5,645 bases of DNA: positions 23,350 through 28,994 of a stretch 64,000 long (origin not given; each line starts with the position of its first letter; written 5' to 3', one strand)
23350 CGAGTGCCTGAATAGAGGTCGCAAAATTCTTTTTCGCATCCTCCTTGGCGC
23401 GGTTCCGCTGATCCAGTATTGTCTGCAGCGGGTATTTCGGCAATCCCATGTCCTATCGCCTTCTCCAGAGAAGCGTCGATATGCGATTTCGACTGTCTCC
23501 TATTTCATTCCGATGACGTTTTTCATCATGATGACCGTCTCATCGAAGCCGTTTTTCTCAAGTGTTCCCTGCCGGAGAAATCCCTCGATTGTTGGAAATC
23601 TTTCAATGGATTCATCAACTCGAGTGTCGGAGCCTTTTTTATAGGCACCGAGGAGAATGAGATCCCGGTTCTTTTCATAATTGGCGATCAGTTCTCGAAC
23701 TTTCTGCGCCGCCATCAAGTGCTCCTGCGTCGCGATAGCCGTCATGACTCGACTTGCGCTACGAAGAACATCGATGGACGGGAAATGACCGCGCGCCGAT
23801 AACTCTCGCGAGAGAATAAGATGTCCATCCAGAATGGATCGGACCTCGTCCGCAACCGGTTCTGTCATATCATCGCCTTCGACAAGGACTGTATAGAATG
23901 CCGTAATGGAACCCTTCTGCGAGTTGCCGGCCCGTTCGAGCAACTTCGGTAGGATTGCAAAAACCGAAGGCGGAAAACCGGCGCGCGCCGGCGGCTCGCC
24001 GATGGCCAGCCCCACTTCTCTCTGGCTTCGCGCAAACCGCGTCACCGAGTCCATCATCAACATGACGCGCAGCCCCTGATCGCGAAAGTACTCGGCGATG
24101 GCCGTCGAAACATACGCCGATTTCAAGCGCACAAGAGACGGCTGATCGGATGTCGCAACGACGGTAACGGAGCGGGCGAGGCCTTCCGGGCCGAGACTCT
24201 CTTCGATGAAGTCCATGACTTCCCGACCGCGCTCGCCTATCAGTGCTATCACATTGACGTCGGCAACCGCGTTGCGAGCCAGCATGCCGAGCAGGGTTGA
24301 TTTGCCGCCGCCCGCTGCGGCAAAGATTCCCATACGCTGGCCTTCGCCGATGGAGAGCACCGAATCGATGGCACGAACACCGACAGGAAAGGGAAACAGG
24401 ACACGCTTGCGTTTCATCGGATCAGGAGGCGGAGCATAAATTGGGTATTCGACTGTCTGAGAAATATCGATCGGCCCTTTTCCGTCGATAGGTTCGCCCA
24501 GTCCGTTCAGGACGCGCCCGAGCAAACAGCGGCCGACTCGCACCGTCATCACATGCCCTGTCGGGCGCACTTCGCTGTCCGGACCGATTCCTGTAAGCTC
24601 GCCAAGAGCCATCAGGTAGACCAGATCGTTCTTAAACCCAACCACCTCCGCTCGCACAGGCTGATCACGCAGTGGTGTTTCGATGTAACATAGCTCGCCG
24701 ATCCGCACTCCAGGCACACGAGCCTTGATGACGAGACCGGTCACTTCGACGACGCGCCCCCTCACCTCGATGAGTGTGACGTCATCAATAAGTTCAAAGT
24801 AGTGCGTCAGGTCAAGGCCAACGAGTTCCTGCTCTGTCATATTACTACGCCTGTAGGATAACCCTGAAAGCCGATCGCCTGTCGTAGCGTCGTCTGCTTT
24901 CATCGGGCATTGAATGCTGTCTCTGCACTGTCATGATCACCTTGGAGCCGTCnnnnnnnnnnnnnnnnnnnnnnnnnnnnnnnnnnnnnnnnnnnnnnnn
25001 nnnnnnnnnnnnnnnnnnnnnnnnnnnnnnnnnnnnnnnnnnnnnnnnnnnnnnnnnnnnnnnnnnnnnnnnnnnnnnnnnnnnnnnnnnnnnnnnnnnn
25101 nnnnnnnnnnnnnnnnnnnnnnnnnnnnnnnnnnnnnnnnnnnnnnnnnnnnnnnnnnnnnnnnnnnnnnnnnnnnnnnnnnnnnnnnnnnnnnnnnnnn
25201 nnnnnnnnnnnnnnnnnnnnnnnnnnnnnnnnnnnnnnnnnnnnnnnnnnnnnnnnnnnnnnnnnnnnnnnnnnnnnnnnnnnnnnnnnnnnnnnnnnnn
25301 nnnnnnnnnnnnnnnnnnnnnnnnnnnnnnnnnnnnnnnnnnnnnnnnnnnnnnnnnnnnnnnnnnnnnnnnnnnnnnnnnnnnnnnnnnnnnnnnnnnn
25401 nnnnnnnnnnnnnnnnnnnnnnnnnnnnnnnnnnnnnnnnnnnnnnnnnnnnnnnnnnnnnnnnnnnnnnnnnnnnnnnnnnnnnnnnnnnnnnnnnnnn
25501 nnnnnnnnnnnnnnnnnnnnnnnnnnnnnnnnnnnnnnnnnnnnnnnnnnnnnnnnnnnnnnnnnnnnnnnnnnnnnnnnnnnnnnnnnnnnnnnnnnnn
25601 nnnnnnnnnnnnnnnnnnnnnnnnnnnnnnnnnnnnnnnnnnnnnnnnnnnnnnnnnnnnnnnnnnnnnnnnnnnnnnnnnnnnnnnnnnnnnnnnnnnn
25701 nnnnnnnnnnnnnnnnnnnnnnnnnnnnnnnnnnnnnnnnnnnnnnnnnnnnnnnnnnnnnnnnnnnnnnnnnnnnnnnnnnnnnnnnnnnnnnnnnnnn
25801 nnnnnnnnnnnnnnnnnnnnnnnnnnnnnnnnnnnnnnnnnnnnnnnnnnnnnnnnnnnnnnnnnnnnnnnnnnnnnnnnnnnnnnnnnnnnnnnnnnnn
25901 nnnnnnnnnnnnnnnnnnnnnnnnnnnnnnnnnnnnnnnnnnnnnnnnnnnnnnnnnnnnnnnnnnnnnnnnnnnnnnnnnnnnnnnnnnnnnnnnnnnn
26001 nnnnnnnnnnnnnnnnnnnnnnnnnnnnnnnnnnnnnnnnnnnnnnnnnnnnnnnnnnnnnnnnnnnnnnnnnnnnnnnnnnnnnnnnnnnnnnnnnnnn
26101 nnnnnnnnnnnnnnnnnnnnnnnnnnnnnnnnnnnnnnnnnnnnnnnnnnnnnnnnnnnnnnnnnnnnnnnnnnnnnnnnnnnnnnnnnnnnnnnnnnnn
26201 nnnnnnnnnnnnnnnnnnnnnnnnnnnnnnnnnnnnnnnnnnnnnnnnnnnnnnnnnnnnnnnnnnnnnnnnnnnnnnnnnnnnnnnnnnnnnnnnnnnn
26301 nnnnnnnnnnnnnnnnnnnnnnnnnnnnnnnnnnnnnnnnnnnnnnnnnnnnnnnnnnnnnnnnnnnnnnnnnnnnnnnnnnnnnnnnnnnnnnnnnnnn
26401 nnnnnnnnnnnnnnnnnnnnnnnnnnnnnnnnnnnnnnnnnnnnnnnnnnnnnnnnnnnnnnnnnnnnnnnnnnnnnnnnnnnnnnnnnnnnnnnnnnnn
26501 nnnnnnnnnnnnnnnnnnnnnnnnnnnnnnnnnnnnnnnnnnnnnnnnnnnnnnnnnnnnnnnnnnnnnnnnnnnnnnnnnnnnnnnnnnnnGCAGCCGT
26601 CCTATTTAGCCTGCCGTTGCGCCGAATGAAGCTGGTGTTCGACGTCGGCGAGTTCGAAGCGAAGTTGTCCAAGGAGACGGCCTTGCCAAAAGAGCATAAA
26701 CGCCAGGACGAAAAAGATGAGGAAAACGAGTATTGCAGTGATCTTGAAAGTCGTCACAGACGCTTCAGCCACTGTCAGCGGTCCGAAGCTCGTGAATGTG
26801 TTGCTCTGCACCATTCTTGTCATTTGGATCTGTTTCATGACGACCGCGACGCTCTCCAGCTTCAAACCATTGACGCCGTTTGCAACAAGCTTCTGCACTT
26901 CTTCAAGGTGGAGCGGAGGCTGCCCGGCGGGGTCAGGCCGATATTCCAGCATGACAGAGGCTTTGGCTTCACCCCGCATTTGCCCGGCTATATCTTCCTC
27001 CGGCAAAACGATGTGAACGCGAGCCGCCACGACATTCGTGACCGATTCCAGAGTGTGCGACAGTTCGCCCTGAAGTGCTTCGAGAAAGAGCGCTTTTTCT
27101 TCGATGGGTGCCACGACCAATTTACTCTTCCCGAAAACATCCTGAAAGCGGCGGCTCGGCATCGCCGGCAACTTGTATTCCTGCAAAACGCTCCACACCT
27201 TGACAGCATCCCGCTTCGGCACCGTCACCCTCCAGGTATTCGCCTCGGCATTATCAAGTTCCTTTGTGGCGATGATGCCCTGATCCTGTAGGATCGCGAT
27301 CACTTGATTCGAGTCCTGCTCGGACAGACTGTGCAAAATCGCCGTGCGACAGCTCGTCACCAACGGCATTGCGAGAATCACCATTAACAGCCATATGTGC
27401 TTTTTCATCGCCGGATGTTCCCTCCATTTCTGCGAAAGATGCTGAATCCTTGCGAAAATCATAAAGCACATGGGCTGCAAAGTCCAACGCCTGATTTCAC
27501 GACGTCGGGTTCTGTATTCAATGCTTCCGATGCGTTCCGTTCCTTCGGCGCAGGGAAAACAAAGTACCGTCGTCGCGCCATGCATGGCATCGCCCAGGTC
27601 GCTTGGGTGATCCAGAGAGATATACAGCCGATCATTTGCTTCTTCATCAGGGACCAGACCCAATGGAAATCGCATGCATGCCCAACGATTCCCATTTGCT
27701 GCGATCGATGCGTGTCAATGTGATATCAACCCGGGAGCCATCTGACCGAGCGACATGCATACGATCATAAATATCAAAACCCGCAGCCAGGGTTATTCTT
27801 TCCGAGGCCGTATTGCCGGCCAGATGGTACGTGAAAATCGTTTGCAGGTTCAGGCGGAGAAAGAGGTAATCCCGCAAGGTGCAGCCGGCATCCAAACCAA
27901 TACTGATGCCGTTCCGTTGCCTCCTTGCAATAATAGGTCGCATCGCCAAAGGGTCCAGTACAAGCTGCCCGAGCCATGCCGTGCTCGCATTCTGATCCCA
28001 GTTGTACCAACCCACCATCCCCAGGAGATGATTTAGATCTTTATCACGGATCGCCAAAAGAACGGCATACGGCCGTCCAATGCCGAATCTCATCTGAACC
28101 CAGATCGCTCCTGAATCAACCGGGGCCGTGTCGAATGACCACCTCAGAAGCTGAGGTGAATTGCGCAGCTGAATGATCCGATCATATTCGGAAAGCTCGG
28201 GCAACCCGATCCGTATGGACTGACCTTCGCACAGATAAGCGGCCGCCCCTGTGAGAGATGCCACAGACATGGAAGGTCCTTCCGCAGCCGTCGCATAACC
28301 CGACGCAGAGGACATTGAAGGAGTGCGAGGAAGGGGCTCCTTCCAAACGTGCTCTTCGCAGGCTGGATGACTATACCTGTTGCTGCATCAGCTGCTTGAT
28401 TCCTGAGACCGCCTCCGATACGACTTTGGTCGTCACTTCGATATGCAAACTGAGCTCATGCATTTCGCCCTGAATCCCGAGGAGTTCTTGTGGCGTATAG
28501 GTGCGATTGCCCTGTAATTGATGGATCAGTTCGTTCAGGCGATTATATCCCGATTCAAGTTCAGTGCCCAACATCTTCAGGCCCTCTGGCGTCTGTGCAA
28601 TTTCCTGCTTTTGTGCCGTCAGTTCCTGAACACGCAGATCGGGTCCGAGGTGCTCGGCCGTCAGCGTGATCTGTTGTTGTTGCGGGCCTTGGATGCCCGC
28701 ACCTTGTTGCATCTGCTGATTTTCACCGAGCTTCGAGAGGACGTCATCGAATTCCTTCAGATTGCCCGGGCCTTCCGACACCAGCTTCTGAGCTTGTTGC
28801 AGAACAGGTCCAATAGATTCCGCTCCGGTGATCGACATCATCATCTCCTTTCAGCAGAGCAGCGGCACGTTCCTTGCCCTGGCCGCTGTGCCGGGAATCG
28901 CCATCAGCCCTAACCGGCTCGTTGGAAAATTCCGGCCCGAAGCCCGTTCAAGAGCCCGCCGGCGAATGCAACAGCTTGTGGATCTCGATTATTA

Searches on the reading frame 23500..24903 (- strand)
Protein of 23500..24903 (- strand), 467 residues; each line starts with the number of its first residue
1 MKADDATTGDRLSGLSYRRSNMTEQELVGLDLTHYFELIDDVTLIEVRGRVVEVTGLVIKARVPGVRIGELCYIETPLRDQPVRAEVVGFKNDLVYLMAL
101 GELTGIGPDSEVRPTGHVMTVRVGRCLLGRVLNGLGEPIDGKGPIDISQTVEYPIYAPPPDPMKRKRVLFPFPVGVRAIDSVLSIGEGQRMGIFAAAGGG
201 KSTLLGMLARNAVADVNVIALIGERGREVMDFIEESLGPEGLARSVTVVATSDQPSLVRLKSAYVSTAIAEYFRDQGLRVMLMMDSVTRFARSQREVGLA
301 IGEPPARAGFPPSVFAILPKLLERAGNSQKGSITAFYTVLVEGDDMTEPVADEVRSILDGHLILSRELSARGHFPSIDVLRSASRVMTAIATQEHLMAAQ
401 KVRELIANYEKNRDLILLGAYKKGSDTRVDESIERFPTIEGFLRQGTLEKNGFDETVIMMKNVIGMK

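Call 7: search_protein_families(library=pfam, proteins=[window:23500-24903:-], max_evalue=0.01)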
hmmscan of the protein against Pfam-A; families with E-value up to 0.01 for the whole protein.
window:23500-24903:- (467 aa): 3 families
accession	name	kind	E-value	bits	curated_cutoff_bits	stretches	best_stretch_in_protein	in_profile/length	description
PF00006.31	ATP-synt_ab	-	1.3e-85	286.8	29.5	1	175-384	1-213/213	ATP synthase alpha/beta family, nucleotide-binding domain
PF18269.6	T3SS_ATPase_C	-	4.4e-24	84.6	22.7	1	392-461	2-71/72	T3SS EscN ATPase C-terminal domain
PF02874.29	ATP-synt_ab_N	-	7.9e-13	49.2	20.9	1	51-116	1-69/69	ATP synthase alpha/beta family, beta-barrel domain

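Call 55: search_protein_families(library=ncbifam, proteins=[window:23500-24903:-], max_evalue=0.001)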
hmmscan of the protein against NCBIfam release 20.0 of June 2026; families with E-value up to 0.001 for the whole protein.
window:23500-24903:- (467 aa): 35 families (the best 25 are shown)
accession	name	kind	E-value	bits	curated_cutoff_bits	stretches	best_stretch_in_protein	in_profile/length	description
NF005391.0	PRK06936.1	equivalog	2.6e-190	632.9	657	1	37-464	13-438/439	type III secretion system ATPase SctN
TIGR03497.1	FliI_clade2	equivalog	3.3e-184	612.6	629.8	1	49-463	1-412/413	flagellar protein export ATPase FliI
TIGR02546.1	III_secr_ATP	equivalog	5.4e-183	608.5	604.75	1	45-463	3-421/423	type III secretion system ATPase SctN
TIGR01026.1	fliI_yscN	subfamily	2.9e-179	596.4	379.5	1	39-463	15-438/440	FliI/YscN family ATPase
TIGR03496.1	FliI_clade1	equivalog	3.8e-169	562.9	619.1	1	49-462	1-413/414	flagellar protein export ATPase FliI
NF006575.0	PRK09099.1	subfamily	9.6e-164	545.3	706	1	41-464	20-441/443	type III secretion system ATPase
NF005295.0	PRK06820.1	equivalog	1.7e-160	534.8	690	1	44-464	26-439/440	EscN/YscN/HrcN family type III secretion system ATPase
TIGR03498.1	FliI_clade3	equivalog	7.6e-157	522.3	587.45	1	49-463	1-417/418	flagellar protein export ATPase FliI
NF005535.1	PRK07196.1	equivalog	4.6e-135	451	715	1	39-463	11-433/434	flagellar protein export ATPase FliI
NF006012.0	PRK08149.1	equivalog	2.1e-132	442.1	594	1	46-463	8-429/431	type III secretion system ATPase SctN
NF006290.1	PRK08472.1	equivalog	3.4e-132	441.3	644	1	33-463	4-432/433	flagellar protein export ATPase FliI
NF005765.0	PRK07594.1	equivalog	3.6e-130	434.6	715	1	48-456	22-423/433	EscN/YscN/HrcN family type III secretion system ATPase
NF004578.0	PRK05922.1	equivalog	3.1e-93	312.9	604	1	51-461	23-428/434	type III secretion system ATPase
NF040574.1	T3SS_ATP_VscN2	exception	3.3e-78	263.5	750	1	68-463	26-416/420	type III secretion system ATPase VscN2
NF009884.0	PRK13343.1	equivalog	1.6e-56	192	554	1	45-461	27-440/507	F0F1 ATP synthase subunit alpha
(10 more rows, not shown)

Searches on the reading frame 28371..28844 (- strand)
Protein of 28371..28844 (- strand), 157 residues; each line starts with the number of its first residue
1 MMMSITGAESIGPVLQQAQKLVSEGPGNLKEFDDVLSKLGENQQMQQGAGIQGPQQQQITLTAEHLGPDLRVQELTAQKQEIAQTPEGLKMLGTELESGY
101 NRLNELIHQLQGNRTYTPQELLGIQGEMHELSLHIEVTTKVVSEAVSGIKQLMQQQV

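Call 7: search_protein_families(library=pfam, proteins=[window:28371-28844:-], max_evalue=0.01)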
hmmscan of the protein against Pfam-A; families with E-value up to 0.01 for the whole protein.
window:28371-28844:- (157 aa): 1 family
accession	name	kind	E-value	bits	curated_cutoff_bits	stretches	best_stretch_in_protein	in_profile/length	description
PF17001.10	T3SS_basalb_I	-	0.00056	20.8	32.4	1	104-156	41-94/94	Type III secretion basal body protein I, YscI, HrpB, PscI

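Call 79: search_protein_families(library=pfam, proteins=[window:28371-28844:-], max_evalue=1)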
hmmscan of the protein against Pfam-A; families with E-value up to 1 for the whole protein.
window:28371-28844:- (157 aa): 3 families
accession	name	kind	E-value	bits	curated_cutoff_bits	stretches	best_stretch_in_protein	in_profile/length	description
PF17001.10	T3SS_basalb_I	-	0.00056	20.8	32.4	1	104-156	41-94/94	Type III secretion basal body protein I, YscI, HrpB, PscI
PF01519.22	DUF16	-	0.099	13.6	40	1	50-105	44-101/104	Protein of unknown function DUF16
PF17192.9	MukF_M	-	0.27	11.5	25.2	1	16-47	82-113/161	MukF middle domain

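Call 80: search_protein_families(library=ncbifam, proteins=[window:28371-28844:-], max_evalue=0.1)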
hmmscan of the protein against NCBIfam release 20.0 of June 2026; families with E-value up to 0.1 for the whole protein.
window:28371-28844:- (157 aa): 1 family
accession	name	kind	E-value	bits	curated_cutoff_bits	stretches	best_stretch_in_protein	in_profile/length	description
TIGR02497.1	yscI_hrpB_dom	equivalog_domain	0.00092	19.1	23.45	1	118-154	1-37/39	type III secretion system inner rod subunit SctI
